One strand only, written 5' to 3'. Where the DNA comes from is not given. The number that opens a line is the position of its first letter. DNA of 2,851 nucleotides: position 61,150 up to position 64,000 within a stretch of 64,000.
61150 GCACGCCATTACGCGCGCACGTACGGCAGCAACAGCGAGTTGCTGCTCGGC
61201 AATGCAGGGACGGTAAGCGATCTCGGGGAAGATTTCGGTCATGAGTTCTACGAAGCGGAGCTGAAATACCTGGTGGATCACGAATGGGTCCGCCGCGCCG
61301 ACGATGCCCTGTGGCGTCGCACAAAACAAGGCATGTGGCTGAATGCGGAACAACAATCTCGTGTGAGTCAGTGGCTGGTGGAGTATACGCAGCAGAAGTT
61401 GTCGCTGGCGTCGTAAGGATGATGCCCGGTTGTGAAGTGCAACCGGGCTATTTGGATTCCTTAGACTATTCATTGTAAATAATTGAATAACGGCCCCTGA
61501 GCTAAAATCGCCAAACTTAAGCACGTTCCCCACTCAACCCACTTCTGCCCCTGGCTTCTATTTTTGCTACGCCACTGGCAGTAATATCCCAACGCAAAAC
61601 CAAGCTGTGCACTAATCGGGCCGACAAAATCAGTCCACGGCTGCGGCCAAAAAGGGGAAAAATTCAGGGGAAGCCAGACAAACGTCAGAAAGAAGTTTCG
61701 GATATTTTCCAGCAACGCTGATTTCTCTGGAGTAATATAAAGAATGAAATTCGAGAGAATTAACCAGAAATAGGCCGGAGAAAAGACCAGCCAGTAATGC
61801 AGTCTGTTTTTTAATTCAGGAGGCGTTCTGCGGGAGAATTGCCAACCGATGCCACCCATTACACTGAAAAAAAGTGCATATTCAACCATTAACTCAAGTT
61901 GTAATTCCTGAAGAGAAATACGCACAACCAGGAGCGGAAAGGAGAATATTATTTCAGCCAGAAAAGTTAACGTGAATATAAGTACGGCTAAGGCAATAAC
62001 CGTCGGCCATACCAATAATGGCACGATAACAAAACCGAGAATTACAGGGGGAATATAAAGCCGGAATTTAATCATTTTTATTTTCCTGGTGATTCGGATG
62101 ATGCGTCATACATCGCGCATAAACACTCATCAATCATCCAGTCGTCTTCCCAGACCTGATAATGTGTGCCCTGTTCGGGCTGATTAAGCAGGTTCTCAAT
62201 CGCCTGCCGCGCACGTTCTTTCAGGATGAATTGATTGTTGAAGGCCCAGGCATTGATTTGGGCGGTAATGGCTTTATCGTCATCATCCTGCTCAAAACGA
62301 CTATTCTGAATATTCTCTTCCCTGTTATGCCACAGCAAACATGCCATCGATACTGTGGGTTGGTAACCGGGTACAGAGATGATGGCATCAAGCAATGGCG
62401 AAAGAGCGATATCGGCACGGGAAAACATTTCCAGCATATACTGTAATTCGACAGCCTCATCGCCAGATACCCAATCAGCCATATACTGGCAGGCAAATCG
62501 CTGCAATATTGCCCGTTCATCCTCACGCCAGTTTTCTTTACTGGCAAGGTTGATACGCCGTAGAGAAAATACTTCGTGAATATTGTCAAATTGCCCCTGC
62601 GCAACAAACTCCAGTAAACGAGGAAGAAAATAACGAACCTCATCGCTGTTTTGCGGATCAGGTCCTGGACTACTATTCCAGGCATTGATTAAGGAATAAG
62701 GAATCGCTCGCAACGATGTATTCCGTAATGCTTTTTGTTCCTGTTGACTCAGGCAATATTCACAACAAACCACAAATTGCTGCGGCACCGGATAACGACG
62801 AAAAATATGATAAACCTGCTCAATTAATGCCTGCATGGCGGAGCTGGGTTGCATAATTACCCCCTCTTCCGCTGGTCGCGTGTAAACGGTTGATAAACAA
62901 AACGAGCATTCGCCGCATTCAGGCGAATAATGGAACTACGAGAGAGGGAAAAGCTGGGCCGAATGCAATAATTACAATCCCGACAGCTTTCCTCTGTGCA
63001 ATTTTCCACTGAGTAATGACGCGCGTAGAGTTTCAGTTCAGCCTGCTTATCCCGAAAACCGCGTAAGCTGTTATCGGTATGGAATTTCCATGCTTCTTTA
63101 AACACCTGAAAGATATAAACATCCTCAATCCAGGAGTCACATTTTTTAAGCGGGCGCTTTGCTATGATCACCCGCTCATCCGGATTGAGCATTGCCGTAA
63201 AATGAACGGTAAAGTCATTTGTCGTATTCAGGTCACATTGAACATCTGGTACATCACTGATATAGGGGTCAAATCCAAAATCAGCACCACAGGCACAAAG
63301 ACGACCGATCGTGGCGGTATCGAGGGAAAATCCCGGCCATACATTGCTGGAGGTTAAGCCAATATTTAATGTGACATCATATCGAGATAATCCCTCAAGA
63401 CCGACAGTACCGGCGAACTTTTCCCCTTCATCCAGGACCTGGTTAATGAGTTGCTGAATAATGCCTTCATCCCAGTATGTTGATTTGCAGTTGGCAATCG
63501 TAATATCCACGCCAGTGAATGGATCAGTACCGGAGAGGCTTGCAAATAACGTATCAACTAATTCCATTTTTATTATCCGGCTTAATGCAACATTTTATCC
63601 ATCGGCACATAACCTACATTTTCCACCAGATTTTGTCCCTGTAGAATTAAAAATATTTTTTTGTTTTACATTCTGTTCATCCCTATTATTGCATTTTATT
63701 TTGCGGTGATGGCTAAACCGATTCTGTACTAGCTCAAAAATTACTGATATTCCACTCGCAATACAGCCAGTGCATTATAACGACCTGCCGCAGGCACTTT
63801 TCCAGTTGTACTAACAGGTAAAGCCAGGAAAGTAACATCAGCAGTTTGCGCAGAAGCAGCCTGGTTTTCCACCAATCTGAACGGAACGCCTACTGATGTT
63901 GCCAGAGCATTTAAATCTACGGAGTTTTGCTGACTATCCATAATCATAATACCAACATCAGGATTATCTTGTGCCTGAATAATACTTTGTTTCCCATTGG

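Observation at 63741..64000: Partial chaperone-usher fimbrial gene at the window edge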

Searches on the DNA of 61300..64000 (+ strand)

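Call 4: search_dna_similar(query=window:61400-64000:+, collection=ecoli_genomes, mode=near, max_rows=20)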
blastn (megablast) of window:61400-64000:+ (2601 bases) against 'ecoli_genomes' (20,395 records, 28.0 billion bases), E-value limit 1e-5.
Records with a match: 3668; places in all: 3682; records where one place covers at least 80% of the query: 2268.
Genomes with a match: 3668 of 5426; with a place that covers at least 80% of the query: 2268. Places per genome that has any: lowest 1, median 1, highest 2. On chromosomes: 3682 places; on plasmids: 0.
Best place of each record, by identity: >=99% 87; 95-99% 124; 90-95% 2784; 80-90% 90; 60-80% 583.
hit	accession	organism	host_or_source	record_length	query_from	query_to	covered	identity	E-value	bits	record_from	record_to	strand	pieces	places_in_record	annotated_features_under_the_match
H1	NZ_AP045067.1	Escherichia coli strain JNE23-011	Homo sapiens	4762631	1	2601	100%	100.0%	0e+0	4804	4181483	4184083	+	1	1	hypothetical protein (x2) | YbbD family protein | fimbrial protein | glpD: glycerol-3-phosphate dehydrogenase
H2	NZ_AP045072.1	Escherichia coli strain JNE112863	Homo sapiens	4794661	1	2601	100%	100.0%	0e+0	4804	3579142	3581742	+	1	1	hypothetical protein (x2) | YbbD family protein | fimbrial protein | glpD: glycerol-3-phosphate dehydrogenase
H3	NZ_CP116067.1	Escherichia coli strain DETEC-S792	ICU staff rectal swab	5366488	1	2601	100%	99.9%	0e+0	4793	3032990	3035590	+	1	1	hypothetical protein (x3) | fimbrial protein | glpD: glycerol-3-phosphate dehydrogenase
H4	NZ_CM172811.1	Escherichia coli strain FCI1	Homo sapiens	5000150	1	2601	100%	99.8%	0e+0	4771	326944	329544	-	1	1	hypothetical protein (x2) | YbbD family protein | fimbrial protein | glpD: glycerol-3-phosphate dehydrogenase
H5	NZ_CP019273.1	Escherichia coli strain 13P477T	pig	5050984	1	2601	100%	99.8%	0e+0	4769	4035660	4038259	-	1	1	hypothetical protein (x3) | fimbrial protein | glpD: glycerol-3-phosphate dehydrogenase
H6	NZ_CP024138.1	Escherichia coli strain 14EC020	clinical patient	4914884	1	2601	100%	99.8%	0e+0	4769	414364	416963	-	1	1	hypothetical protein (x3) | fimbrial protein | glpD: glycerol-3-phosphate dehydrogenase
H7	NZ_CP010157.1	Escherichia coli strain D10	dog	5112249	1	2601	100%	99.8%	0e+0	4769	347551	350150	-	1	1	hypothetical protein (x3) | fimbrial protein | glpD: glycerol-3-phosphate dehydrogenase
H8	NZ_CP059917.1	Escherichia coli strain 64.1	Turkey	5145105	1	2601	100%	99.8%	0e+0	4769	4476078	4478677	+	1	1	hypothetical protein (x3) | fimbrial protein | glpD: glycerol-3-phosphate dehydrogenase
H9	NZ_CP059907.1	Escherichia coli strain 181.1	Turkey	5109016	1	2601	100%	99.8%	0e+0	4769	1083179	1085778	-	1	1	hypothetical protein (x3) | fimbrial protein | glpD: glycerol-3-phosphate dehydrogenase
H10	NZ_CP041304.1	Escherichia coli strain MSHS 133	Homo sapiens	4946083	1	2601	100%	99.8%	0e+0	4769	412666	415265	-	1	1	hypothetical protein (x3) | fimbrial protein | glpD: glycerol-3-phosphate dehydrogenase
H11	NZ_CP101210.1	Escherichia coli strain EC21Z-147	Homo sapiens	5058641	1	2601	100%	99.8%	0e+0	4769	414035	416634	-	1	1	hypothetical protein (x3) | fimbrial protein | glpD: glycerol-3-phosphate dehydrogenase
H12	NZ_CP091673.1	Escherichia coli strain KKo009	river water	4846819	1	2601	100%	99.8%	0e+0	4769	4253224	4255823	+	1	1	hypothetical protein (x3) | fimbrial protein | glpD: glycerol-3-phosphate dehydrogenase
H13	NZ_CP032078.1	Escherichia coli strain CT30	Avian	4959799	1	2601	100%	99.8%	0e+0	4769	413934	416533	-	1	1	hypothetical protein (x3) | fimbrial protein | glpD: glycerol-3-phosphate dehydrogenase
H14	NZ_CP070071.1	Escherichia coli strain FDAARGOS_1287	Homo sapiens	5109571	1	2601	100%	99.8%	0e+0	4769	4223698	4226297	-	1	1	hypothetical protein (x3) | fimbrial protein | glpD: glycerol-3-phosphate dehydrogenase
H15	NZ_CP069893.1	Escherichia coli strain FDAARGOS_1286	Homo sapiens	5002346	1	2601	100%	99.8%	0e+0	4769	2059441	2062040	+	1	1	hypothetical protein (x3) | fimbrial protein | glpD: glycerol-3-phosphate dehydrogenase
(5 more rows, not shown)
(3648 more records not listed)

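Call 6: get_annotated_region(hit=H1, flank=12000)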
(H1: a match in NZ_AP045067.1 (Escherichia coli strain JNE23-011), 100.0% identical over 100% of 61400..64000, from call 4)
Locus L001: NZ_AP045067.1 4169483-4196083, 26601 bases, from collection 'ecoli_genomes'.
description: Escherichia coli strain JNE23-011 chromosome, complete genome
organism: Escherichia coli strain JNE23-011 (NCBI taxid 562)
replicon: chromosome; assembly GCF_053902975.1
host: Homo sapiens; source: -; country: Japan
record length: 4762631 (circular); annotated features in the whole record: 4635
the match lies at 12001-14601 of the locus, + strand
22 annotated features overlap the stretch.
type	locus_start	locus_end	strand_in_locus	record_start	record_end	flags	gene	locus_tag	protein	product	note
CDS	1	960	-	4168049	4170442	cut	malP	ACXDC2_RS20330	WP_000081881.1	maltodextrin phosphorylase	-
CDS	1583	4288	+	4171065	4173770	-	malT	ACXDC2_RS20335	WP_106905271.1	HTH-type transcriptional regulator MalT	-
CDS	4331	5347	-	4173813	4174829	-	rtcA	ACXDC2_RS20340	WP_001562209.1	RNA 3'-terminal phosphate cyclase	-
CDS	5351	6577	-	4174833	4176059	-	rtcB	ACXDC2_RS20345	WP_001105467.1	RNA-splicing ligase RtcB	-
CDS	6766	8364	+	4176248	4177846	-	rtcR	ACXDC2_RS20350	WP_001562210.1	DNA-binding transcriptional regulator RtcR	-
CDS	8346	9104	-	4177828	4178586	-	-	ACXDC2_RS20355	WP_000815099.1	DeoR/GlpR family transcriptional regulator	-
CDS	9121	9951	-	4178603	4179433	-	glpG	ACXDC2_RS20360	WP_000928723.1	rhomboid family intramembrane serine protease GlpG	-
CDS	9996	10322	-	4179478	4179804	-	glpE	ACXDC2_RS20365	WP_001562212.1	thiosulfate sulfurtransferase GlpE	-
CDS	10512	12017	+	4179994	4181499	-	glpD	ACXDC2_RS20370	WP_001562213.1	glycerol-3-phosphate dehydrogenase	-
CDS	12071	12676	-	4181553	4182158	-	-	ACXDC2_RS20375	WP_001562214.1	hypothetical protein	-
CDS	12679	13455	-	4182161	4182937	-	-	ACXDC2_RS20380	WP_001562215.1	hypothetical protein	-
CDS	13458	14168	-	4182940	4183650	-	-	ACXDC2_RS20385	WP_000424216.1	YbbD family protein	-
CDS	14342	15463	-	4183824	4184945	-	-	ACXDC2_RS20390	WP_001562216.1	fimbrial protein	-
CDS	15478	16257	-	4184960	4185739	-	-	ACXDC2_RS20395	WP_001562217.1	fimbrial biogenesis chaperone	-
CDS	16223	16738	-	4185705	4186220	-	-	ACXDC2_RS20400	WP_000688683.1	fimbrial protein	-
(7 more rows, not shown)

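Call 18: search_dna_similar(query=L001:12018-21988:+, collection=ecoli_genomes, mode=near, max_rows=40, rows=spread)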
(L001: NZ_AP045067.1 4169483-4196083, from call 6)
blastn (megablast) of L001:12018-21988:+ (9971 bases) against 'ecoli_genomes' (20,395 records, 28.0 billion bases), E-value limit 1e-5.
Records with a match: 3897; places in all: 3913; records where one place covers at least 80% of the query: 556.
Genomes with a match: 3897 of 5426; with a place that covers at least 80% of the query: 556. Places per genome that has any: lowest 1, median 1, highest 3. On chromosomes: 3913 places; on plasmids: 0.
Best place of each record, by identity: >=99% 87; 95-99% 491; 90-95% 2415; 80-90% 92; 60-80% 812.
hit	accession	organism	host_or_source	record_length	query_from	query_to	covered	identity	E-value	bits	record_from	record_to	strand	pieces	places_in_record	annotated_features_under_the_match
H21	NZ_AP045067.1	Escherichia coli strain JNE23-011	Homo sapiens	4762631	1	9971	100%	100.0%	0e+0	18414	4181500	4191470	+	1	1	fimbrial biogenesis usher protein | fimbrial protein (x4) | fimbrial biogenesis chaperone (x2) | hypothetical protein (x2) | YbbD family protein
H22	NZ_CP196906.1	Escherichia coli strain ECE170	Homo sapiens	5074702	1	9971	100%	98.1%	0e+0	17368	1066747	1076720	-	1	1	fimbrial biogenesis usher protein | fimbrial protein (x4) | fimbrial biogenesis chaperone (x2) | hypothetical protein (x3)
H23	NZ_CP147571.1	Escherichia coli strain GN04275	Homo sapiens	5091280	1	9971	100%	96.6%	0e+0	16528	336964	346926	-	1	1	fimbrial biogenesis usher protein | fimbrial protein (x4) | fimbrial biogenesis chaperone (x2) | hypothetical protein (x3)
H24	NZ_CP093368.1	Escherichia coli strain EV36 mutant 1a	missing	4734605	1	9971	100%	96.6%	0e+0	16504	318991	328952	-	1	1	fimbrial biogenesis usher protein | fimbrial protein (x4) | fimbrial biogenesis chaperone (x2) | hypothetical protein (x3)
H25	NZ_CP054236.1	Escherichia coli strain EcPF5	Homo sapiens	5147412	1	9971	100%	95.7%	0e+0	16057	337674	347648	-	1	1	fimbrial biogenesis usher protein | fimbrial protein (x4) | fimbrial biogenesis chaperone (x2) | hypothetical protein (x3)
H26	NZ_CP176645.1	Escherichia coli strain SFAD3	Homo sapiens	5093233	1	9971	100%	95.7%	0e+0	16046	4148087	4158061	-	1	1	fimbrial biogenesis usher protein | fimbrial protein (x4) | molecular chaperone (x2) | hypothetical protein (x3)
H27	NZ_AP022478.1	Escherichia coli strain STN0717-11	-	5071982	2295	9546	73%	75.2%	0e+0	3326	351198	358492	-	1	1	fimbrial biogenesis usher protein | fimbrial protein (x4) | fimbrial biogenesis chaperone | fimbria/pilus periplasmic chaperone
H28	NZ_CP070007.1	Escherichia coli strain FDAARGOS_1288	Homo sapiens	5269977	2295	9546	73%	75.1%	0e+0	3293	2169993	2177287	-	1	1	fimbrial biogenesis usher protein | fimbrial protein (x4) | fimbrial biogenesis chaperone | fimbria/pilus periplasmic chaperone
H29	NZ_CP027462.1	Escherichia coli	missing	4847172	1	2237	22%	91.2%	0e+0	3031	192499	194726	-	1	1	hypothetical protein (x3) | PstS family phosphate ABC transporter substrate-binding protein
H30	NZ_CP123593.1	Escherichia coli strain DJH_183sputum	Homo sapiens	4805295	1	2237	22%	91.2%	0e+0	3031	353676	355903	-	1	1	hypothetical protein (x3) | PstS family phosphate ABC transporter substrate-binding protein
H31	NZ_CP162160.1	Escherichia coli strain STS73-1-E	Rocket salad, import product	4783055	1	2237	22%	91.2%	0e+0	3031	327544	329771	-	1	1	hypothetical protein (x3) | PstS family phosphate ABC transporter substrate-binding protein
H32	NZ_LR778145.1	Escherichia coli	sediment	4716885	1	2237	22%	91.2%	0e+0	3031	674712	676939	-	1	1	hypothetical protein (x3) | PstS family phosphate ABC transporter substrate-binding protein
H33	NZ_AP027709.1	Escherichia coli strain PSS-15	Homo sapiens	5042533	1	2237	22%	91.2%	0e+0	3025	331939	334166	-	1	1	hypothetical protein (x3) | PstS family phosphate ABC transporter substrate-binding protein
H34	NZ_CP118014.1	Escherichia coli strain B-766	Homo sapiens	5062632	1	2237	22%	91.1%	0e+0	3020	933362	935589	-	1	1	hypothetical protein (x3) | PstS family phosphate ABC transporter substrate-binding protein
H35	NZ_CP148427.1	Escherichia coli strain Z1323CEC0013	Chicken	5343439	1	2237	22%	90.9%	0e+0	3000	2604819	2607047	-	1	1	hypothetical protein (x2) | membrane protein | PstS family phosphate ABC transporter substrate-binding protein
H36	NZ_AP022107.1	Escherichia coli strain WP5-S17-ESBL-11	-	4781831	1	2237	22%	90.8%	0e+0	2979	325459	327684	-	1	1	hypothetical protein (x3) | PstS family phosphate ABC transporter substrate-binding protein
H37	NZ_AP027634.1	Escherichia coli strain PSJ-22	Homo sapiens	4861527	1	2237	22%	90.8%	0e+0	2974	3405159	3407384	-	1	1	hypothetical protein (x3) | PstS family phosphate ABC transporter substrate-binding protein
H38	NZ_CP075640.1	Escherichia coli strain S19-141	Homo sapiens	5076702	1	2237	22%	90.6%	0e+0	2961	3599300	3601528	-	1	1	hypothetical protein (x3) | PstS family phosphate ABC transporter substrate-binding protein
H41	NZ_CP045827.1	Escherichia coli strain AUSMDU00014361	Homo sapiens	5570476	1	2237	22%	90.4%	0e+0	2931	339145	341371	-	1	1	hypothetical protein (x3) | PstS family phosphate ABC transporter substrate-binding protein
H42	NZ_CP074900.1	Escherichia coli strain 10_253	Homo sapiens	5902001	1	2237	22%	90.4%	0e+0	2926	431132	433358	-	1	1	hypothetical protein (x3) | PstS family phosphate ABC transporter substrate-binding protein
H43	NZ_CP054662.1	Escherichia coli strain IGC_RcoliRes_1.1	Mus musculus (G2 mouse)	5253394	1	2237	22%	90.1%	0e+0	2898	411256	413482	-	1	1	hypothetical protein (x3) | PstS family phosphate ABC transporter substrate-binding protein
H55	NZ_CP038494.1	Escherichia coli O157:H7 strain TT12B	Homo sapiens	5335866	97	705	6%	79.4%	5e-115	427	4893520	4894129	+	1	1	hypothetical protein | PstS family phosphate ABC transporter substrate-binding protein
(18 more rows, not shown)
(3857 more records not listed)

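Call 20: get_annotated_region(hit=H29, flank=6000)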
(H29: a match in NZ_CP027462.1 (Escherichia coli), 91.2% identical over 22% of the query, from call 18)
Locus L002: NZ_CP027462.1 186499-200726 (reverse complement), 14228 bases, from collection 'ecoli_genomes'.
description: Escherichia coli isolate 07-4299 chromosome, complete genome
organism: Escherichia coli (NCBI taxid 562)
replicon: chromosome; assembly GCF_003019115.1
host: missing; source: missing; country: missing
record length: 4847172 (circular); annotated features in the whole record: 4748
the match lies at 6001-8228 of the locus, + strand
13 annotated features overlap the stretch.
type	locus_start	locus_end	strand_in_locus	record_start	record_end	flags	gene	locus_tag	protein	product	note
CDS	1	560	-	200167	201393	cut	rtcB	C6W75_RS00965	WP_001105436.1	RNA-splicing ligase RtcB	-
CDS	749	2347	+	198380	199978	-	rtcR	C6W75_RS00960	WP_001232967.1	DNA-binding transcriptional regulator RtcR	-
CDS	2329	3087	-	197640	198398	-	-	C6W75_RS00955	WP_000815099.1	DeoR/GlpR family transcriptional regulator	-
CDS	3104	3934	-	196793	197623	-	glpG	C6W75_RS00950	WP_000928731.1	rhomboid family intramembrane serine protease GlpG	-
CDS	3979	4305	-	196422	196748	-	glpE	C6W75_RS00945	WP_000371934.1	thiosulfate sulfurtransferase GlpE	-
CDS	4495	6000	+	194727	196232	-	glpD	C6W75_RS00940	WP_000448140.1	glycerol-3-phosphate dehydrogenase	-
CDS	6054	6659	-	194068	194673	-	-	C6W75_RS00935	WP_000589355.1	hypothetical protein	-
CDS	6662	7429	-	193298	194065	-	-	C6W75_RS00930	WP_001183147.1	hypothetical protein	-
CDS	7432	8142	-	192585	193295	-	-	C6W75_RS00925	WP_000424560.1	hypothetical protein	-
CDS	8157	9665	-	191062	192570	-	-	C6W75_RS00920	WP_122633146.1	PstS family phosphate ABC transporter substrate-binding protein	-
CDS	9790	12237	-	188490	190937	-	glgP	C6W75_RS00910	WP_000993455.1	glycogen phosphorylase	-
CDS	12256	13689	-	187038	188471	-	glgA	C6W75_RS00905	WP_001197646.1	glycogen synthase GlgA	-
CDS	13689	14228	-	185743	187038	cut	glgC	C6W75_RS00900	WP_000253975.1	glucose-1-phosphate adenylyltransferase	-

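Call 21: get_annotated_region(hit=H55, flank=5000)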
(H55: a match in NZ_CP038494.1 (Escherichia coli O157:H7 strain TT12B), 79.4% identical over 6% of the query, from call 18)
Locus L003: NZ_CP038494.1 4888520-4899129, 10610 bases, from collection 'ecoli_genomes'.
description: Escherichia coli O157:H7 strain TT12B chromosome, complete genome
organism: Escherichia coli O157:H7 strain TT12B (NCBI taxid 83334)
replicon: chromosome; assembly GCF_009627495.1
host: Homo sapiens; source: feces; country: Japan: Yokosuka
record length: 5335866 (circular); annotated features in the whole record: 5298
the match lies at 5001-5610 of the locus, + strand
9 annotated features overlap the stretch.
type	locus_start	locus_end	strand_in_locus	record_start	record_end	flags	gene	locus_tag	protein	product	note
CDS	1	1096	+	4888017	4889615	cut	rtcR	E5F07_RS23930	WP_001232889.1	DNA-binding transcriptional regulator RtcR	-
CDS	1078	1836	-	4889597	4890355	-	-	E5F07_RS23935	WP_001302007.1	DeoR/GlpR family transcriptional regulator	-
CDS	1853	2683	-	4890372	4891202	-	glpG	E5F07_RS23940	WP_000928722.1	rhomboid family intramembrane serine protease GlpG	-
CDS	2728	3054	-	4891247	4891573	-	glpE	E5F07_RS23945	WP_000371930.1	thiosulfate sulfurtransferase GlpE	-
CDS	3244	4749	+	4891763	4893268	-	glpD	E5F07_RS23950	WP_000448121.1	glycerol-3-phosphate dehydrogenase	-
CDS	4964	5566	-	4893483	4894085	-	-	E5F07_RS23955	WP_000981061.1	hypothetical protein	-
CDS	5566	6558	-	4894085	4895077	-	-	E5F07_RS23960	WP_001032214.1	PstS family phosphate ABC transporter substrate-binding protein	-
CDS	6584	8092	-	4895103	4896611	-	-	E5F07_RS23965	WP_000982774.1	PstS family phosphate ABC transporter substrate-binding protein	-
CDS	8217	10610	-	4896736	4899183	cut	glgP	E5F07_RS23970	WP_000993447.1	glycogen phosphorylase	-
